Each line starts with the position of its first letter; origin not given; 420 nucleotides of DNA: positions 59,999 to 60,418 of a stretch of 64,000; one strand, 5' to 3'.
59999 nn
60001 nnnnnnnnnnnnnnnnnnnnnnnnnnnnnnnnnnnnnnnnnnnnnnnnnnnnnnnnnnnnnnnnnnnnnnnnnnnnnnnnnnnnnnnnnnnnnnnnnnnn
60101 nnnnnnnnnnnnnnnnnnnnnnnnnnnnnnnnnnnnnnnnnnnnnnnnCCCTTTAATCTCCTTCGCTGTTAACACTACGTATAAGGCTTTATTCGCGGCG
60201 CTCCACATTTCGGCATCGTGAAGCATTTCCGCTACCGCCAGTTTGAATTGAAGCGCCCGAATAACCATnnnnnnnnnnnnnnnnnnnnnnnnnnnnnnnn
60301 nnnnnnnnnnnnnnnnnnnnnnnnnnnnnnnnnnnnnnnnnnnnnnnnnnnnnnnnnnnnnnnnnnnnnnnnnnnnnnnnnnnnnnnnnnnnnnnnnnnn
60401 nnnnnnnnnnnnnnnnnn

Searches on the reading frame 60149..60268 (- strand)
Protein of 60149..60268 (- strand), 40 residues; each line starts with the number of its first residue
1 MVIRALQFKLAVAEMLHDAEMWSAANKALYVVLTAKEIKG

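Call 78: search_protein_families(library=pfam, proteins=[window:60149-60268:-], max_evalue=1)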
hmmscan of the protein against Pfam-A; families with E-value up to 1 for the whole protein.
seq(40 aa): 1 family
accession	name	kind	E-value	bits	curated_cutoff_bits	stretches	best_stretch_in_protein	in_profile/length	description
PF06301.17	Lambda_Kil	-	5.1e-05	23.1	27.6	1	3-28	4-29/31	Bacteriophage lambda Kil protein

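Call 79: search_protein_families(library=phrogs, proteins=[window:60149-60268:-], max_evalue=0.1)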
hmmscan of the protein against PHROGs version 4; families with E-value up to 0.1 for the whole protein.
seq(40 aa): 3 families
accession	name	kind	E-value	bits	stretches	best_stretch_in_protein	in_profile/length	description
phrog_34942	-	unknown function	8.7e-29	100.6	1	1-39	1-39/40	-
phrog_2055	-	other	0.00042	21.2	1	3-29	12-38/50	Kil protein for bacterial septation inhibition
phrog_38778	-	unknown function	0.091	13.7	1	9-31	21-44/57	-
